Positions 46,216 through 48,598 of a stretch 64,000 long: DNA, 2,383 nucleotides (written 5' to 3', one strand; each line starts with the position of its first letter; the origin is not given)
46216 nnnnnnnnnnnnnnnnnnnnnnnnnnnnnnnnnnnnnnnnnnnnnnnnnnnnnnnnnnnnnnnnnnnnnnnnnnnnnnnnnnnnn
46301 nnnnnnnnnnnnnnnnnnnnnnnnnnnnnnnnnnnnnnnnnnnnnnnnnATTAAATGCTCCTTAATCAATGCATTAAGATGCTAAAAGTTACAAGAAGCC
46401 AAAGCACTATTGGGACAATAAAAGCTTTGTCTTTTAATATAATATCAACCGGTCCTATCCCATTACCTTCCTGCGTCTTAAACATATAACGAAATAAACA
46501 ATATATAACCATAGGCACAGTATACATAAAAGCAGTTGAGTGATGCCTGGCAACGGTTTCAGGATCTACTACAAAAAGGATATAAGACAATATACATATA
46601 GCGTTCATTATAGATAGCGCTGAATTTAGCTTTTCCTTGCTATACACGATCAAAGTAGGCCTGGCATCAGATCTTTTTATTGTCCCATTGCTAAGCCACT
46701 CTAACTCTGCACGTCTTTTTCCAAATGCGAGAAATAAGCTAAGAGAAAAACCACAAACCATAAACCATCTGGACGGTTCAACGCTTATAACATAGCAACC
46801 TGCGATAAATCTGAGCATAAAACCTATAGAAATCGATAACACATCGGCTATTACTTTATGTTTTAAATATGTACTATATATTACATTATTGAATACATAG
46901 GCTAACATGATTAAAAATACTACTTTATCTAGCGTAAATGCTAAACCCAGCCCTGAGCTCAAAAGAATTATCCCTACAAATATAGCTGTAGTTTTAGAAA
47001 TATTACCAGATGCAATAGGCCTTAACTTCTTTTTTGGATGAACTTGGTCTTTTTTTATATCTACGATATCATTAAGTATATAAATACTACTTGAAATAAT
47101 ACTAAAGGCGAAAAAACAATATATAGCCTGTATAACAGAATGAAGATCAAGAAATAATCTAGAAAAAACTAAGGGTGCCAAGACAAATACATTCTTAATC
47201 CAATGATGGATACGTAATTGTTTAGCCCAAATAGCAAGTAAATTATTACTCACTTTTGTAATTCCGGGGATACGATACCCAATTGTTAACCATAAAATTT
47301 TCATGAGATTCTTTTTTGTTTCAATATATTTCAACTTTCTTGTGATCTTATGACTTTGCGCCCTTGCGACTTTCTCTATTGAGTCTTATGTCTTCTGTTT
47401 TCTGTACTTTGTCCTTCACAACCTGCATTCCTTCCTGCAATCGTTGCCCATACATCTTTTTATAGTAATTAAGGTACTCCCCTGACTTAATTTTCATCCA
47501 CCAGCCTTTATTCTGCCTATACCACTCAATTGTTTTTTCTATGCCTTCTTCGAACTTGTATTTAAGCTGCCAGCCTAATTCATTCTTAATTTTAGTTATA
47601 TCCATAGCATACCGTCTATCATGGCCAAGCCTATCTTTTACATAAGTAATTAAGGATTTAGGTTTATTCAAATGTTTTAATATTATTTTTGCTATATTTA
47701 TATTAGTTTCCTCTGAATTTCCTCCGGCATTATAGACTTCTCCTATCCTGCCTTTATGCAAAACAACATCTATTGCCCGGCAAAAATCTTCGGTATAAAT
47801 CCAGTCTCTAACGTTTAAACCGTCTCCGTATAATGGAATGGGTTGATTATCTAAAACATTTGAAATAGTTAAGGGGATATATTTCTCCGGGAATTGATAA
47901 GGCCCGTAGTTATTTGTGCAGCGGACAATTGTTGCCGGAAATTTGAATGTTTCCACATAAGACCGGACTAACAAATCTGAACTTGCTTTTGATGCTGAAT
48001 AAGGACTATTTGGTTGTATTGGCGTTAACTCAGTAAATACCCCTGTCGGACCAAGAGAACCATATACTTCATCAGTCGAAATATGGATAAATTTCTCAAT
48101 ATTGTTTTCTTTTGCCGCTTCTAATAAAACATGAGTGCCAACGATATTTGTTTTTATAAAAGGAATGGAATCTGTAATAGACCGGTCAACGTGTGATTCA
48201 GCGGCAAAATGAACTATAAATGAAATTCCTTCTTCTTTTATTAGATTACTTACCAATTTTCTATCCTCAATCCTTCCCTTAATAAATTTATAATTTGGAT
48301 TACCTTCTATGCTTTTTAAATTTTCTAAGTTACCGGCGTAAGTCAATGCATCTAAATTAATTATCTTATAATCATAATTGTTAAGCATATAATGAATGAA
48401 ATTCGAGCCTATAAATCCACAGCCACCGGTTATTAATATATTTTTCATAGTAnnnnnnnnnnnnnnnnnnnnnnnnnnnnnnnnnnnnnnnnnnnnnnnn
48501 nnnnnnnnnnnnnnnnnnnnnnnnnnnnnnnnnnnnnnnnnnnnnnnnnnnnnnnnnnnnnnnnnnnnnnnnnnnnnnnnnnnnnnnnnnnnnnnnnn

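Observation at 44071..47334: UbiA-type phosphoribosyl/polyprenyl-phosphate transferase + SMR-like flippase + ArnT-like GT-C transferase + PHP phosphoesterase: a lipid-linked pentose donor pathway inside the EPS locus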

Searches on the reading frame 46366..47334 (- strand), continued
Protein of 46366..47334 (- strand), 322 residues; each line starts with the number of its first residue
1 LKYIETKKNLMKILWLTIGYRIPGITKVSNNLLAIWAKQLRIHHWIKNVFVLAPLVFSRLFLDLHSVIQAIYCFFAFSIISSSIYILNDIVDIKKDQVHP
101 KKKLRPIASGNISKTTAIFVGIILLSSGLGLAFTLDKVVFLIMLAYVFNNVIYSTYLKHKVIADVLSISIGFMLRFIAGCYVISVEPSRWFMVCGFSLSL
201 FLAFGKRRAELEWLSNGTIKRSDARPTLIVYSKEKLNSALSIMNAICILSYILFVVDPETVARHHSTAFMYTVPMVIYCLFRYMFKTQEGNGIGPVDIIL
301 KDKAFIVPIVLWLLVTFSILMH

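Call 72: search_protein_families(library=pfam, proteins=[L155:5161-6933:-, L155:7361-7972:+, L155:8922-10256:+, L155:10262-11458:+, L155:11451-12308:+, L155:12310-13125:+, L001:11890-12888:+, L004:7152-7931:+], max_evalue=0.01)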
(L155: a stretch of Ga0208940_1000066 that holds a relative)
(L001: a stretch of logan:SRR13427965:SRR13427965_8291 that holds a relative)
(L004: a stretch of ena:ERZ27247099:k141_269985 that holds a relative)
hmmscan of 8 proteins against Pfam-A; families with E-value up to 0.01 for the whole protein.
L155:5161-6933:- (590 aa): 3 families
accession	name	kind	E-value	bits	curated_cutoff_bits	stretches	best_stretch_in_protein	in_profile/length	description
PF00224.27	PK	-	3.3e-132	441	30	1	4-325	2-328/328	Pyruvate kinase, barrel domain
PF02887.21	PK_C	-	1.6e-31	109.2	28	1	360-473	1-114/114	Pyruvate kinase, alpha/beta domain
PF03328.21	HpcH_HpaI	-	0.00015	21.5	25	1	203-306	112-216/221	HpcH/HpaI aldolase/citrate lyase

L155:7361-7972:+ (203 aa): 0 families

L155:8922-10256:+ (444 aa): 2 families
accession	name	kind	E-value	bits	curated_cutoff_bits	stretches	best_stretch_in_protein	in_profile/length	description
PF02397.22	Bac_transf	-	7.1e-64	215.1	27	1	256-438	1-178/179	Bacterial sugar transferase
PF15300.11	INT_SG_DDX_CT_C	-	0.0085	16.1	27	0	361-387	33-59/63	INTS6/SAGE1/DDX26B/CT45 C-terminus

L155:10262-11458:+ (398 aa): 3 families
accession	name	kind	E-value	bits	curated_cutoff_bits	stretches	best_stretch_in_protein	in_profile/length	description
PF00534.26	Glycos_transf_1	-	2.5e-13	50.4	26.4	1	201-372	2-171/172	Glycosyl transferases group 1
PF13692.12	Glyco_trans_1_4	-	1.3e-09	38.9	27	1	218-358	6-141/142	Glycosyl transferases group 1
PF13439.12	Glyco_transf_4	-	0.0015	19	28.5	1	97-191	77-167/170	Glycosyltransferase Family 4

L155:11451-12308:+ (285 aa): 1 family
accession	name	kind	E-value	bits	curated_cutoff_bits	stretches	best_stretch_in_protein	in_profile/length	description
PF02811.25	PHP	-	1.2e-14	55.4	26.4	1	3-116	1-122/164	PHP domain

L155:12310-13125:+ (271 aa): 4 families
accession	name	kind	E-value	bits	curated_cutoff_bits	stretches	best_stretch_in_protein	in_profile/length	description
PF04389.22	Peptidase_M28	-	3.8e-21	76.1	21.3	1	46-258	5-186/193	Peptidase family M28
PF16254.10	DUF4910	-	3.2e-07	29.9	26.6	1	44-124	60-135/247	Domain of unknown function (DUF4910)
PF01546.33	Peptidase_M20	-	0.00066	20.1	24.6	1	70-118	32-79/206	Peptidase family M20/M25/M40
PF05343.19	Peptidase_M42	-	0.0018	17.9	23.2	1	52-213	117-269/292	M42 glutamyl aminopeptidase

L001:11890-12888:+ (332 aa): 5 families
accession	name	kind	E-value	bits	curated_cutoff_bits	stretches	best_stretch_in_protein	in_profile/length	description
PF24167.1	DUF7411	-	3.1e-05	24.1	28.7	1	61-129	2-66/194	Family of unknown function (DUF7411)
PF06508.19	QueC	-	0.00067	19.7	22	1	64-138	4-78/210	Queuosine biosynthesis protein QueC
PF02540.23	NAD_synthase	-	0.0012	18.5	21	1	62-119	21-79/242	NAD synthase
PF01171.26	ATP_bind_3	-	0.0021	18.2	27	1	63-123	3-68/182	PP-loop family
PF01507.26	PAPS_reduct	-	0.0084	16.6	22.5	0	63-184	3-114/175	Phosphoadenosine phosphosulfate reductase domain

L004:7152-7931:+ (259 aa): 0 families
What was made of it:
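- L155 has UbiA, Bac_transf, GT4 and PHP (call 72).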

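Call 73: search_dna_similar(query=window:46366-47334:-, collection=plasmids, mode=protein, max_rows=12, max_evalue=1e-20)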
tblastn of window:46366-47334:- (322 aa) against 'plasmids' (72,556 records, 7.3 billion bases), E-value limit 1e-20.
Records with a match: 23; places in all: 23; records where one place covers at least 80% of the query: 21.
Best place of each record, by identity: <60% 23.
By first word of the organism name: Rhizobium 5; Natronococcus 2; Lactococcus 2; Haloterrigena 1; Chondrinema 1; Flammeovirgaceae 1; Kovacikia 1; Halostagnicola 1; Prevotella 1; Marivivens 1; and 7 more.
By predicted mobility (MOB-suite, as given by PLSDB): non-mobilizable 19; mobilizable 4.
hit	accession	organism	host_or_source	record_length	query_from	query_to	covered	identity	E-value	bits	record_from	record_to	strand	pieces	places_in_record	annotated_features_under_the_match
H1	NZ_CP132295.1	Natronococcus sp. AD-5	cell culture,sediment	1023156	38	320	88%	37.5%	7e-37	147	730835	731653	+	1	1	record has no annotation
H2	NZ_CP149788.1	Haloterrigena sp. KLK7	cell culture,salt lake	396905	38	320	88%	36.0%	3e-35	142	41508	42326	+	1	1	decaprenyl-phosphate phosphoribosyltransferase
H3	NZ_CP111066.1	Chondrinema litorale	Seaweed,red alga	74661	31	322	91%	34.5%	2e-31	131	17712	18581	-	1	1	decaprenyl-phosphate phosphoribosyltransferase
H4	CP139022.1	Flammeovirgaceae bacterium SG7u.111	Seagrass,tissue sample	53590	38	322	89%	34.8%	2e-30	128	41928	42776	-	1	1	decaprenyl-phosphate phosphoribosyltransferase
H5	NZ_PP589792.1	Lactococcus sp.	Bacterial culture,Dairy environment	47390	27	320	91%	33.6%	4e-34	139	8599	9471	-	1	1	decaprenyl-phosphate phosphoribosyltransferase | hypothetical protein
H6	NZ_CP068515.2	Lactococcus cremoris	Whole organism,Dairy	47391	27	320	91%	33.6%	4e-34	139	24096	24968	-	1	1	decaprenyl-phosphate phosphoribosyltransferase | hypothetical protein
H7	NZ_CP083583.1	Kovacikia minuta CCNUW1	cell culture,fresh water lake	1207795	36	321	89%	34.3%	4e-32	133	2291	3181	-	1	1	record has no annotation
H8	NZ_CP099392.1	Natronococcus sp. CG52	cell culture,salt lake sediment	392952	38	302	82%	36.9%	2e-34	140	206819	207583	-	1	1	UbiA prenyltransferase family protein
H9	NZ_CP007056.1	Halostagnicola larsenii XH-48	-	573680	37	305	84%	35.3%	4e-31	130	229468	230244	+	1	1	decaprenyl-phosphate phosphoribosyltransferase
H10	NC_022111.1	Prevotella sp. oral taxon 299 str. F0039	Homo sapiens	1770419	41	322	88%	33.4%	1e-25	114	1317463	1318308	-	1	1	none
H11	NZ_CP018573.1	Marivivens sp. JLT3646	cell culture,shallow-sea hydrothermal ...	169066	38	320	88%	33.1%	4e-30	127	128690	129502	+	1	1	decaprenyl-phosphate phosphoribosyltransferase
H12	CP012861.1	Persicobacter sp. JZB09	cell culture,soil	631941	38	312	85%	33.3%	1e-28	123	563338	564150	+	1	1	record has no annotation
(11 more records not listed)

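Call 74: get_annotated_region(hit=H3, flank=6000)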
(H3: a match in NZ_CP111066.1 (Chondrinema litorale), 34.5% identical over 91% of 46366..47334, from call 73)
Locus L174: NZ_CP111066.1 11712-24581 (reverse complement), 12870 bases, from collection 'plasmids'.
description: Chondrinema litorale strain WSW3-B12 plasmid unnamed24, complete sequence
organism: Chondrinema litorale (NCBI taxid 2994555)
taxonomy: Bacteria; Bacteroidota; Cytophagia; Cytophagales; Flammeovirgaceae; Chondrinema; Chondrinema litorale
host: -; source: Seaweed,red alga; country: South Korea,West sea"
typing (MOB-suite, as given by PLSDB): non-mobilizable
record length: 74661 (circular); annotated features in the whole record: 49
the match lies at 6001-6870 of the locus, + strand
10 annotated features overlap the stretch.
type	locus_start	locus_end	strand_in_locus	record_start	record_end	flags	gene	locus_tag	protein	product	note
CDS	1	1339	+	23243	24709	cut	-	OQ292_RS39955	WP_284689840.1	DUF2723 domain-containing protein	-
CDS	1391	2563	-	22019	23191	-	-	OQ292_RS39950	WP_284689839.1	IS3 family transposase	-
CDS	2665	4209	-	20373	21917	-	-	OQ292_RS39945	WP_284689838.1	glycosyltransferase family 39 protein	-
CDS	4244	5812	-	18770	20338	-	-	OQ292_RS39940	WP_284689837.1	hypothetical protein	-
CDS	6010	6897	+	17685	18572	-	-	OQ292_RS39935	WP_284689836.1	decaprenyl-phosphate phosphoribosyltransferase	-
CDS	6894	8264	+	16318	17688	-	-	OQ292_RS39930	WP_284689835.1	FAD-binding oxidoreductase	-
CDS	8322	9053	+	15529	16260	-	-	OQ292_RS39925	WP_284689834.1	SDR family oxidoreductase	-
CDS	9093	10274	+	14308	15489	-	-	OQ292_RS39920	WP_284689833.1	acyltransferase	-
CDS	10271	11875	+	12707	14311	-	-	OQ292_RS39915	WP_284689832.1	glycosyltransferase family 39 protein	-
CDS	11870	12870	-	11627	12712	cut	-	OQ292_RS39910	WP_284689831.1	acyltransferase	-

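Call 75: get_annotated_region(hit=H6, flank=6000)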
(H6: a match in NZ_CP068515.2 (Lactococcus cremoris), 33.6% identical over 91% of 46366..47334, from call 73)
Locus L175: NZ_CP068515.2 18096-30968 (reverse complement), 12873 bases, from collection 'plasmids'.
description: Lactococcus cremoris strain F.2.7 plasmid pF27D, complete sequence
organism: Lactococcus cremoris (NCBI taxid 1359)
taxonomy: Bacteria; Bacillota; Bacilli; Lactobacillales; Streptococcaceae; Lactococcus; Lactococcus cremoris
host: -; source: Whole organism,Dairy; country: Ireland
typing (MOB-suite, as given by PLSDB): mobilizable; replicon rep_cluster_414,rep_cluster_556; relaxase MOBP,MOB_Unknown
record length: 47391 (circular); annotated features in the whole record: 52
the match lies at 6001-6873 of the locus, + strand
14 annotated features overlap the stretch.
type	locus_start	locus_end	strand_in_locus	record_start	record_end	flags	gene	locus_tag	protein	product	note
CDS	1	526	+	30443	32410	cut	-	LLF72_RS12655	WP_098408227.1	capsular polysaccharide synthesis protein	-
CDS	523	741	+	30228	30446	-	-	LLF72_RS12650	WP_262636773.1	hypothetical protein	-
CDS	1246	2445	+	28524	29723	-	-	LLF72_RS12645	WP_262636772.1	O-antigen ligase family protein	-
CDS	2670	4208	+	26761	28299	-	-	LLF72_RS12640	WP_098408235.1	oligosaccharide flippase family protein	-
CDS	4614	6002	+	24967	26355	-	-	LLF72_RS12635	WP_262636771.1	hypothetical protein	-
CDS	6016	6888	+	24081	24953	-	-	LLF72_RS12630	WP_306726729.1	decaprenyl-phosphate phosphoribosyltransferase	-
CDS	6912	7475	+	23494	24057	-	-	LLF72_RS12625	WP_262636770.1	HAD-IB family phosphatase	GO:0008152 - metabolic process [Evidence IEA]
CDS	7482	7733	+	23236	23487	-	-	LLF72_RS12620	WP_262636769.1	GtrA family protein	GO:0000271 - polysaccharide biosynthetic process [Evidence IEA]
CDS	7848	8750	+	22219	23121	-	-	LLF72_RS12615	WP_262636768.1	phosphodiester glycosidase family protein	-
CDS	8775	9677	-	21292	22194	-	-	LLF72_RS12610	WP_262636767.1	LCP family protein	-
CDS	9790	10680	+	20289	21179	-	-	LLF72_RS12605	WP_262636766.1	IS982-like element IS982B family transposase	GO:0006313 - DNA transposition [Evidence IEA]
CDS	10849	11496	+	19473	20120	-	pcp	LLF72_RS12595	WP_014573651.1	pyroglutamyl-peptidase I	GO:0030163 - protein catabolic process [Evidence IEA]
CDS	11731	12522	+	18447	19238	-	-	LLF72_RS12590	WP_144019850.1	Type 1 glutamine amidotransferase-like domain-containing protein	GO:0006508 - proteolysis [Evidence IEA]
CDS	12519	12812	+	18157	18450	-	-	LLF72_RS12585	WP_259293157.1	hypothetical protein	-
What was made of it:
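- Lactococcus pF27D reads DPPRS - HAD-IB - GtrA (call 75).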

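Call 78: search_protein_families(library=pfam, proteins=[L096:264-1679:+, L096:1828-2145:+, L096:3005-3736:+, L175:4614-6002:+, L174:4244-5812:-, L174:2665-4209:-], max_evalue=0.01)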
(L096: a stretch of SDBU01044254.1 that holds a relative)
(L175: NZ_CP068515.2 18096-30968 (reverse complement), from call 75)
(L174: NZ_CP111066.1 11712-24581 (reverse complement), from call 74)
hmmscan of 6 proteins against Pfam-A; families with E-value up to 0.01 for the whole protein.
L096:264-1679:+ (471 aa): 2 families
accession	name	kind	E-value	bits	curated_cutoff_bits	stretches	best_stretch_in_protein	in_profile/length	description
PF13231.12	PMT_2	-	2.1e-09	38.3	26.1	1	76-236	3-157/160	Dolichyl-phosphate-mannose-protein mannosyltransferase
PF02366.24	PMT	-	3.6e-06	27.2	22.7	1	101-240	91-234/245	Dolichyl-phosphate-mannose-protein mannosyltransferase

L096:1828-2145:+ (105 aa): 2 families
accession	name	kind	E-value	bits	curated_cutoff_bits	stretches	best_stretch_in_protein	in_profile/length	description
PF00892.27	EamA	-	9.3e-06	26.4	28.2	1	5-105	36-128/135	EamA-like transporter family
PF00893.25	Multi_Drug_Res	-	0.00014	22.7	23.7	1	43-103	32-93/93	Small Multidrug Resistance protein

L096:3005-3736:+ (243 aa): 3 families
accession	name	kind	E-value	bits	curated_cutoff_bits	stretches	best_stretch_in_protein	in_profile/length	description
PF12710.13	HAD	-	2.9e-35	122.8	27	1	34-216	1-189/189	haloacid dehalogenase-like hydrolase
PF00702.32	Hydrolase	-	9.2e-05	23.3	26.4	1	33-219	3-191/191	haloacid dehalogenase-like hydrolase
PF23270.1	HAD_RAM2_N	-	0.0093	16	27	0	88-224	72-208/220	Glycerol-3-phosphate acyltransferase RAM2-like, HAD-like domain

L175:4614-6002:+ (462 aa): 0 families

L174:4244-5812:- (522 aa): 0 families

L174:2665-4209:- (514 aa): 1 family
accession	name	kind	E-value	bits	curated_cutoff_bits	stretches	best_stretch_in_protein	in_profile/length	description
PF13231.12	PMT_2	-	1.3e-08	35.6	26.1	1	72-223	12-160/160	Dolichyl-phosphate-mannose-protein mannosyltransferase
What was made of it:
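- PMT_2/GT39-annotated GT-Cs also flank a DPPRS-DprE1-like-SDR set in Chondrinema (calls 74, 78). HAD occupies the equivalent role in L096 (call 78).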

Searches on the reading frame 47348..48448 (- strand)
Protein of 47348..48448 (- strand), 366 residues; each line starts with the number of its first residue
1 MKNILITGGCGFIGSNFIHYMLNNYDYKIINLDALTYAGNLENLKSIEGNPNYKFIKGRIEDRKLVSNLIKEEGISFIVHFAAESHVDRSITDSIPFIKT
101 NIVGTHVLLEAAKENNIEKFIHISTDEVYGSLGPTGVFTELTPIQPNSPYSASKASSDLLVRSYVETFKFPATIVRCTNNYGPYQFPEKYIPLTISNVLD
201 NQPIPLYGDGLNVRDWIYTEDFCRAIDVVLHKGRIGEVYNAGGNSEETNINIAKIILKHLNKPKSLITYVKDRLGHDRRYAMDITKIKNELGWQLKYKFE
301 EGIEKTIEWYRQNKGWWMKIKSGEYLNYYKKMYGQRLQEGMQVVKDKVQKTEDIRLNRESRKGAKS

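Call 4: search_protein_families(library=ncbifam, proteins=[window:47348-48448:-], max_evalue=0.01)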
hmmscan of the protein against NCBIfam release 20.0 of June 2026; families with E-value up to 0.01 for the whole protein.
window:47348-48448:- (366 aa): 28 families (the best 25 are shown)
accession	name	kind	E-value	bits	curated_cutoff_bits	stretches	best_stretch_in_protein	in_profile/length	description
TIGR01181.1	dTDP_gluc_dehyt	equivalog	3.7e-146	486.3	365.1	1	3-319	1-320/321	dTDP-glucose 4,6-dehydratase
NF007490.0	PRK10084.1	subfamily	6.9e-108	360.8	649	1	3-335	2-359/361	dTDP-glucose 4,6-dehydratase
NF007582.0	PRK10217.1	equivalog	6.9e-101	337.9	698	1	1-325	1-346/355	dTDP-glucose 4,6-dehydratase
TIGR04180.1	EDH_00030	hypoth_equivalog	8.9e-44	149.7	475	1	4-297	1-296/297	NAD-dependent 4,6-dehydratase LegB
TIGR01179.1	galE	equivalog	2.1e-38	132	262.3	2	3-182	1-178/332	UDP-glucose 4-epimerase GalE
TIGR02622.1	CDP_4_6_dhtase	equivalog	2.3e-28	99.3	278.45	1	2-312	5-332/352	CDP-glucose 4,6-dehydratase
TIGR02197.1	heptose_epim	equivalog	4.3e-26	91.8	274.6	1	4-312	1-315/316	ADP-glyceromanno-heptose 6-epimerase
NF007956.0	PRK10675.1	subfamily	9.7e-26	90.7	394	2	3-158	2-157/338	UDP-glucose 4-epimerase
NF011728.1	PRK15181.1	equivalog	3e-24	85.7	760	1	2-312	16-339/348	Vi polysaccharide biosynthesis UDP-N-acetylglucosaminuronic acid C-4 epimerase TviC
TIGR03466.1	HpnA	hypoth_equivalog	3.3e-18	65.7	367.65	1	3-255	2-238/327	hopanoid-associated sugar epimerase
TIGR03589.1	PseB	equivalog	1.6e-16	60.1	407.75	1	2-128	5-128/324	UDP-N-acetylglucosamine 4,6-dehydratase (inverting)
TIGR01472.1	gmd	equivalog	1.9e-15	56.9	415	1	4-238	3-247/342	GDP-mannose 4,6-dehydratase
NF043036.1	ErythonDh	equivalog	2.5e-14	53.2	325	1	3-165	2-164/321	D-erythronate dehydrogenase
TIGR01214.1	rmlD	equivalog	2.3e-12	46.6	224.05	1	4-262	2-228/285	dTDP-4-dehydrorhamnose reductase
NF047922.1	GDPFucSynFcl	equivalog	5.5e-12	45.7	500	1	64-314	43-305/308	GDP-L-fucose synthase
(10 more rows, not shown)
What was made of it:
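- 47348..48448 (-): RmlB (dTDP-glucose 4,6-dehydratase), immediately upstream. It belongs to the rmlACDB set, so it is context rather than an ORF13-like lipid-pentose epimerase. TIGR01181 scores 486 bits against a cutoff of 365 (call 4).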
